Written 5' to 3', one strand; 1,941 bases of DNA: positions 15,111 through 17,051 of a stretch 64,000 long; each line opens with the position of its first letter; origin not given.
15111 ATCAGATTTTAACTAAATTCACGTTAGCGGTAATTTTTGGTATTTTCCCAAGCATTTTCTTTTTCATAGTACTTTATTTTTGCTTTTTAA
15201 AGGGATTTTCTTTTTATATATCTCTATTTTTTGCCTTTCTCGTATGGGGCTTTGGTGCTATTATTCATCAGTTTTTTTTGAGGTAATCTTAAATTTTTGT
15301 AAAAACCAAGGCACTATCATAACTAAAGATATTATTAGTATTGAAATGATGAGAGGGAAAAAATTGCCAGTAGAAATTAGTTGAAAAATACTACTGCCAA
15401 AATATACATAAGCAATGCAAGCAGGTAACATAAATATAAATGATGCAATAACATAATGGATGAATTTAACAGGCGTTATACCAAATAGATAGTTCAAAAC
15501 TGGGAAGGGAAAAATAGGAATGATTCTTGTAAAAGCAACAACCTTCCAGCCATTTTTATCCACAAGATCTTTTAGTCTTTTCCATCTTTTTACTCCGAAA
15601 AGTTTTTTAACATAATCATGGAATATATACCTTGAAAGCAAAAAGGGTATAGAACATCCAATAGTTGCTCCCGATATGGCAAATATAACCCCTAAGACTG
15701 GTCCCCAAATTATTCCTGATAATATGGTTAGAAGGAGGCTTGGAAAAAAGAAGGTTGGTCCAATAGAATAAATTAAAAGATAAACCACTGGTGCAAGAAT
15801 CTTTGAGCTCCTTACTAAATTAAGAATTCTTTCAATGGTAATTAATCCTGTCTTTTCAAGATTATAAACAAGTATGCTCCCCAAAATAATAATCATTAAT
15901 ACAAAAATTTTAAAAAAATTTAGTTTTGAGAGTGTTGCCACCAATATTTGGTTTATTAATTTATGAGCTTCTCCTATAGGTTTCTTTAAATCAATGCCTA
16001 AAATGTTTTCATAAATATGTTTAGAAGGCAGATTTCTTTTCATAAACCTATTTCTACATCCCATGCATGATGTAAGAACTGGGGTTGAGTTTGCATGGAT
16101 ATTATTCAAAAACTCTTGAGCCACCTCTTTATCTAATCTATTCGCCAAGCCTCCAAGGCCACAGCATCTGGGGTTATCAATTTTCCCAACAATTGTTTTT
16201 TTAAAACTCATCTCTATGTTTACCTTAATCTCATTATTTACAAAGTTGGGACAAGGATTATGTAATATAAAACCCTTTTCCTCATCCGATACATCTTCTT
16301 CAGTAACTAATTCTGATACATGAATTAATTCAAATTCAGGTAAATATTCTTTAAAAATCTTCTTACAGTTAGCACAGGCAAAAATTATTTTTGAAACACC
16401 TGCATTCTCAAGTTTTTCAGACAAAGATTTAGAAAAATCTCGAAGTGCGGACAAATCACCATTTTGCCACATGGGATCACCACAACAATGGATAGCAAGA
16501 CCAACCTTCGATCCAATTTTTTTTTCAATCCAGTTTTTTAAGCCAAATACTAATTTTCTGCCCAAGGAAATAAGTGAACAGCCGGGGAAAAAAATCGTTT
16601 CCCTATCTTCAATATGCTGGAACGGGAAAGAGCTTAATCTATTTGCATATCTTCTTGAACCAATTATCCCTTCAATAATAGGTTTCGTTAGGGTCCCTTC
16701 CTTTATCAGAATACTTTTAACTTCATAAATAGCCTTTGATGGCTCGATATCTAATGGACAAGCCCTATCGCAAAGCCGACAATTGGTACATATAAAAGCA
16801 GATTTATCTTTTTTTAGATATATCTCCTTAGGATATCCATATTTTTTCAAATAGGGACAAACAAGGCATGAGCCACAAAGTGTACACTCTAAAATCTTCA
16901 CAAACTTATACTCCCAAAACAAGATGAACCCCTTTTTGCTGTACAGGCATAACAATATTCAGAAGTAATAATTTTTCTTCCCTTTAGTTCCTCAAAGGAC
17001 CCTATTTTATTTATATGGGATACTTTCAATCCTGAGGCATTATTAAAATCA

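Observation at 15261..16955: HdrD/GlcF-like Fe-S + CCG module fused to a DedA/TVP38 membrane domain, translationally coupled to the ArsM/ArsS gene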

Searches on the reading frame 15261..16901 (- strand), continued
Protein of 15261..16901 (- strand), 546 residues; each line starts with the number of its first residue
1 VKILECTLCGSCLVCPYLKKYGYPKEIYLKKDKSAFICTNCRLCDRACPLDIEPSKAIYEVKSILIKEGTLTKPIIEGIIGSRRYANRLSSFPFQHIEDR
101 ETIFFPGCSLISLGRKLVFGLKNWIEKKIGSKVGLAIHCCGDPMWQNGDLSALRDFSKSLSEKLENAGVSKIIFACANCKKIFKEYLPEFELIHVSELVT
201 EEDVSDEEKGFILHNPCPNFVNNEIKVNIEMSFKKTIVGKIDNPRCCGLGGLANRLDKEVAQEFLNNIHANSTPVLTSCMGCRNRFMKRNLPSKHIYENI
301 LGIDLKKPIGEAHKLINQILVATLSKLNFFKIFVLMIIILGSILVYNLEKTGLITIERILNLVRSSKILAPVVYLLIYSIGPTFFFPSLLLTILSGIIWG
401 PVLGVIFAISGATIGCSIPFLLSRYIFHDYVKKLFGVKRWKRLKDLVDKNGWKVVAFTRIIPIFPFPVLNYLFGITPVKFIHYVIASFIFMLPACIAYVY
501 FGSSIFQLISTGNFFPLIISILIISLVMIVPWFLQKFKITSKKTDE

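Call 31: search_protein_families(library=pfam, proteins=[L036:4604-5359:+, L029:7956-8570:+, L028:13138-13938:+, L056:12373-12876:-, L019:7289-8329:+, L079:18674-19861:-, L071:12499-13476:+, L009:5003-6013:+, L005:11649-12257:+, L028:11738-12103:+], max_evalue=0.001)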
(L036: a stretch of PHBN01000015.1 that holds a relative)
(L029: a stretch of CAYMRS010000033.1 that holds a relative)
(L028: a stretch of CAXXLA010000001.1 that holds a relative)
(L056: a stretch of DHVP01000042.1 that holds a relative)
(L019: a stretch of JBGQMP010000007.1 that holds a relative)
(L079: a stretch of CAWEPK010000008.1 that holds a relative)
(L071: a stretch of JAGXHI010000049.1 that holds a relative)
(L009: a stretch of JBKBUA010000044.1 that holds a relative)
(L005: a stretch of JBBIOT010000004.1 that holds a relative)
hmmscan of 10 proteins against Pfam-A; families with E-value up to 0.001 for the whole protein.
L036:4604-5359:+ (251 aa): 1 family
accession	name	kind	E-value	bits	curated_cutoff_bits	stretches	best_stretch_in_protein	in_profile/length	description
PF00581.25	Rhodanese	-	1.4e-36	125.4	22.2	2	39-133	2-101/102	Rhodanese-like domain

L029:7956-8570:+ (204 aa): 2 families
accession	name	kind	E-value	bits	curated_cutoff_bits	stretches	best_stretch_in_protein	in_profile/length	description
PF01206.22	TusA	-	1.8e-15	56.9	28.6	1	8-74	2-70/70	Sulfurtransferase TusA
PF02635.20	DsrE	-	7.1e-05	23.4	22.7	1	132-178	35-89/116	DsrE/DsrF-like family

L028:13138-13938:+ (266 aa): 1 family
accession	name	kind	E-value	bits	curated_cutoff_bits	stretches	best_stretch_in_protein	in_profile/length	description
PF11249.13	DUF3047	-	3e-70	236.2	27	1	67-262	2-197/198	Protein of unknown function (DUF3047)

L056:12373-12876:- (167 aa): 2 families
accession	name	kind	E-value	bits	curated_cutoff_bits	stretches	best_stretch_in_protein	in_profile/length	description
PF07291.16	MauE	-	7.8e-28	97.8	27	1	20-148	2-127/128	Methylamine utilisation protein MauE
PF07681.17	DoxX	-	4.1e-06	27.8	23.6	1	24-101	3-79/85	DoxX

L019:7289-8329:+ (346 aa): 1 family
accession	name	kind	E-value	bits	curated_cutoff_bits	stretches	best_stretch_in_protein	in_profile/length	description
PF04055.27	Radical_SAM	-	1.1e-08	35.9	29.5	1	64-211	6-161/166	Radical SAM superfamily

L079:18674-19861:- (395 aa): 1 family
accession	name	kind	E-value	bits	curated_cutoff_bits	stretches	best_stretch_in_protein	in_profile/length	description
PF06050.19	HGD-D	-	7.9e-105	351.6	28.4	1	48-392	1-341/342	2-hydroxyglutaryl-CoA dehydratase, D-component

L071:12499-13476:+ (325 aa): 0 families

L009:5003-6013:+ (336 aa): 1 family
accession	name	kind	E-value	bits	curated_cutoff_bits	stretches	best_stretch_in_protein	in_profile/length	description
PF01841.26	Transglut_core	-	5.5e-29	101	23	1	142-250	2-108/108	Transglutaminase-like superfamily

L005:11649-12257:+ (202 aa): 2 families
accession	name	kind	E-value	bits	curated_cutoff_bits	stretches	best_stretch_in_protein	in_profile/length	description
PF09837.15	DUF2064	-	2.6e-33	114.8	25.8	1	59-159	17-120/120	Uncharacterized protein conserved in bacteria (DUF2064)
PF01983.22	CofC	-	5.5e-07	29.4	22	1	15-187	9-174/217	Guanylyl transferase CofC like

L028:11738-12103:+ (121 aa): 1 family
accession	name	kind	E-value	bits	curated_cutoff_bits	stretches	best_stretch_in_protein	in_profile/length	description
PF02627.25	CMD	-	5.3e-16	58.8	23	1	35-103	4-72/84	Carboxymuconolactone decarboxylase family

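Call 64: find_encoding_contigs(protein=P0049, flank=10000, max_places=1)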
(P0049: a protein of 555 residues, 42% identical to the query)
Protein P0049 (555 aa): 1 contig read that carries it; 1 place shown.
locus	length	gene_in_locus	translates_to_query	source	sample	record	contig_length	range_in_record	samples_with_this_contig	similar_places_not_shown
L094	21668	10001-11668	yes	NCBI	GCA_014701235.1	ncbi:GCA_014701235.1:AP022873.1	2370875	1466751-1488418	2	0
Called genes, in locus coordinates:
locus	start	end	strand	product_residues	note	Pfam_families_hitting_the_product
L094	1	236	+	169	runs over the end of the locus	PF00293:NUDIX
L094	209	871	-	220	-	PF13353:Fer4_12 (weak), PF04055:Radical_SAM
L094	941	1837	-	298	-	PF04307:YdjM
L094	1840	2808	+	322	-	PF00126:HTH_1, PF03466:LysR_substrate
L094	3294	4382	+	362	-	PF04143:Sulf_transp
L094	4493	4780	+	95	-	-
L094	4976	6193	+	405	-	PF21783:YNCE (faint), PF25174:Beta-prop_THOC3 (faint), PF06433:Me-amine-dh_H (faint), PF25175:Beta-prop_WDR5 (faint), PF02239:Cytochrom_D1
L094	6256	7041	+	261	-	PF09719:C_GCAxxG_C_C (weak)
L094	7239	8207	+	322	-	PF04055:Radical_SAM, PF12345:DUF3641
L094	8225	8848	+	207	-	PF01206:TusA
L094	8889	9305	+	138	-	PF00581:Rhodanese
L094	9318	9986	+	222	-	PF00535:Glycos_transf_2, PF10111:Glyco_tranf_2_2 (faint), PF13641:Glyco_tranf_2_3 (weak)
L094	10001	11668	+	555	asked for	PF13183:Fer4_8 (weak), PF09335:VTT_dom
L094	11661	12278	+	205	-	PF09837:DUF2064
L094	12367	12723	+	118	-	PF02635:DsrE (weak)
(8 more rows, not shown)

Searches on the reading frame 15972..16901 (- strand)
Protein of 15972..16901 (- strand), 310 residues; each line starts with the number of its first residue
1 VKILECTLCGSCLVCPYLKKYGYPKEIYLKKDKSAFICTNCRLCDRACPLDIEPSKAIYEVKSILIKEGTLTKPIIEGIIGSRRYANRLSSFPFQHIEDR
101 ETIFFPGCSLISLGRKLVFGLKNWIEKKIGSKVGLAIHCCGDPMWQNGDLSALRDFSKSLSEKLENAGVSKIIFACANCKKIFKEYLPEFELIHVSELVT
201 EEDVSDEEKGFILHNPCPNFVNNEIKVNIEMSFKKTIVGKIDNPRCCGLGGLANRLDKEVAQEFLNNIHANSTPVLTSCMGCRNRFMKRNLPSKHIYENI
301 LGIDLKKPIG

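Call 26: find_homologous_proteins(query=A3, max_evalue=0.000001)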
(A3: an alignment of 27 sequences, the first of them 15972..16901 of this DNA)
Query A3 (27 sequences) (310 aa, profile of the alignment): 1180 proteins with E <= 0.000001 among 4000 candidates; the best 120 are listed.
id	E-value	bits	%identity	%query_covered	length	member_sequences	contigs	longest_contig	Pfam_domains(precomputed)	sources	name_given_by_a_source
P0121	7.3e-111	389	28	96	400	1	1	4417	PF13534.12,PF02754.22,PF13183.12,PF13187.12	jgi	jgi:Fe-S oxidoreductase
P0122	1.3e-110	388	27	96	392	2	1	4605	PF13534.12,PF02754.22,PF13183.12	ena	-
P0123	9.7e-110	385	28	96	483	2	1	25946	PF13534.12,PF02754.22,PF13183.12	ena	-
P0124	7.3e-109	382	29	96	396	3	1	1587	PF13534.12,PF02754.22,PF13183.12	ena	-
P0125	7.6e-109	382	28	96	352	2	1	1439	PF13534.12,PF02754.22,PF13183.12,PF13187.12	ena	-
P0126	1.2e-108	381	27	95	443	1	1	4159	PF13534.12,PF02754.22,PF13183.12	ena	-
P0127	1.2e-108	381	29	96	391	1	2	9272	PF13534.12,PF02754.22,PF13183.12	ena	-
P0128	4.2e-108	379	27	96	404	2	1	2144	PF13534.12,PF02754.22,PF13183.12,PF13187.12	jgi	jgi:Fe-S oxidoreductase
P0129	1.8e-107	377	26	96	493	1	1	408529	PF09335.17,PF13534.12,PF02754.22,PF13183.12,PF13187.12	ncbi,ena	-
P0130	2.2e-107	377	27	96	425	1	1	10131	PF13534.12,PF02754.22,PF13183.12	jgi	jgi:Fe-S oxidoreductase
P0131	2.3e-107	377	25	96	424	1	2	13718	PF13534.12,PF02754.22,PF13183.12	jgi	jgi:Fe-S oxidoreductase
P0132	2.8e-107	377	29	97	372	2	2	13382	PF12838.13,PF13534.12,PF02754.22,PF13237.12,PF13183.12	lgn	-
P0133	3.4e-107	376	25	97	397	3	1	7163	PF13534.12,PF02754.22,PF13183.12,PF13187.12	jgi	jgi:Fe-S oxidoreductase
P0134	3.8e-107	376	27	95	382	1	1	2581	PF12838.13,PF13534.12,PF02754.22,PF13183.12,PF13187.12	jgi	jgi:Fe-S oxidoreductase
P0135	5.3e-107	376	26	97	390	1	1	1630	PF13534.12,PF02754.22,PF13183.12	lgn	-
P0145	3.9e-106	373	28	96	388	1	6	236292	PF13534.12,PF02754.22,PF13183.12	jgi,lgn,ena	jgi:Fe-S oxidoreductase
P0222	2.0e-102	361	26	95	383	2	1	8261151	PF13534.12,PF02754.22,PF13183.12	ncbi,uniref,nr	ncbi:hypothetical protein DSCO28_29460 [Desulfosarcina ovata subsp. sediminis]|uniref:Cysteine-rich 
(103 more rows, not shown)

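Call 27: find_encoding_contigs(protein=P0222, flank=8000, max_places=2)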
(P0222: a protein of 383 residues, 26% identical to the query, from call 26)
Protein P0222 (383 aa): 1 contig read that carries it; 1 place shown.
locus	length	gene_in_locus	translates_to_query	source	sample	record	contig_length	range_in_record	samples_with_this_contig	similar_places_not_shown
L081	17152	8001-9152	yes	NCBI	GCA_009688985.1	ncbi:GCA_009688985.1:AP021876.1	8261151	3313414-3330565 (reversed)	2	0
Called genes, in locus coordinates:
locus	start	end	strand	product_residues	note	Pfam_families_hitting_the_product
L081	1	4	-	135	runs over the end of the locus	PF02472:ExbD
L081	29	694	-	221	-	PF01618:MotA_ExbB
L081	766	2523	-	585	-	-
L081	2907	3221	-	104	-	-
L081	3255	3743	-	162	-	-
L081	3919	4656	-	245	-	PF07610:DUF1573, PF22544:HYDIN_VesB_CFA65-like_Ig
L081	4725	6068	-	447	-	PF12838:Fer4_7 (weak), PF13183:Fer4_8, PF13187:Fer4_9 (weak), PF13534:Fer4_17, PF02754:CCG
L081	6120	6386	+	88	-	-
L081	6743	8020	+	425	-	PF06050:HGD-D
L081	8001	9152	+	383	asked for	PF13183:Fer4_8, PF13534:Fer4_17, PF02754:CCG (weak)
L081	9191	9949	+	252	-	PF01869:BcrAD_BadFG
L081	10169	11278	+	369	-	PF12833:HTH_18, PF00165:HTH_AraC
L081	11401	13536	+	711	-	PF07715:Plug, PF00593:TonB_dep_Rec_b-barrel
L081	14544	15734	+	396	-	PF03453:MoeA_N, PF00994:MoCF_biosynth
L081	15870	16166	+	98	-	PF02730:AFOR_N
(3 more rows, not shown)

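Call 28: find_encoding_contigs(protein=P0145, flank=8000, max_places=2)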
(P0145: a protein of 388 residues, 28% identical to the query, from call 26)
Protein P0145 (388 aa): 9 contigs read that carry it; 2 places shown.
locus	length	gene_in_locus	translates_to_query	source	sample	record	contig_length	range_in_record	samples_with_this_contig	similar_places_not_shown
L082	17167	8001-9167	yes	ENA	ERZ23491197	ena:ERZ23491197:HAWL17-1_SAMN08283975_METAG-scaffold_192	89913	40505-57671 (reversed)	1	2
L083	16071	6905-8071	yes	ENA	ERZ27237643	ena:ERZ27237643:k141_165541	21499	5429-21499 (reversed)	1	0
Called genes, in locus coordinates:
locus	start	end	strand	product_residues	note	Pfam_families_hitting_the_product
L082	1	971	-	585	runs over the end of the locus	PF01807:Zn_ribbon_DnaG, PF08275:DNAG_N, PF01751:Toprim (weak), PF13155:Toprim_2, PF13362:Toprim_3 (weak), PF13662:Toprim_4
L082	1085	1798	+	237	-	-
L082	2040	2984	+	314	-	PF01699:Na_Ca_ex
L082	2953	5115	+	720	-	PF00596:Aldolase_II, PF00106:adh_short, PF02719:Polysacc_synt_2 (weak), PF13561:adh_short_C2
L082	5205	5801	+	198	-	PF20362:DUF6657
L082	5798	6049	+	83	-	-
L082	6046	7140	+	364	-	PF01321:Creatinase_N, PF00557:Peptidase_M24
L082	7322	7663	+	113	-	PF08761:dUTPase_2 (weak), PF03819:MazG (weak), PF12643:MazG-like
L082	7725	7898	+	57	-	-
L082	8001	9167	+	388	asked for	PF13183:Fer4_8, PF13534:Fer4_17, PF02754:CCG (weak)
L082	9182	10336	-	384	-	PF13506:Glyco_transf_21, PF00535:Glycos_transf_2, PF10111:Glyco_tranf_2_2 (weak), PF13641:Glyco_tranf_2_3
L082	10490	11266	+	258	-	PF07264:EI24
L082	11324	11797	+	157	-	PF00258:Flavodoxin_1, PF12724:Flavodoxin_5, PF03358:FMN_red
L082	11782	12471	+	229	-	PF00881:Nitroreductase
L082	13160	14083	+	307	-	-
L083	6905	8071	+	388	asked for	PF13183:Fer4_8, PF13534:Fer4_17, PF02754:CCG (weak)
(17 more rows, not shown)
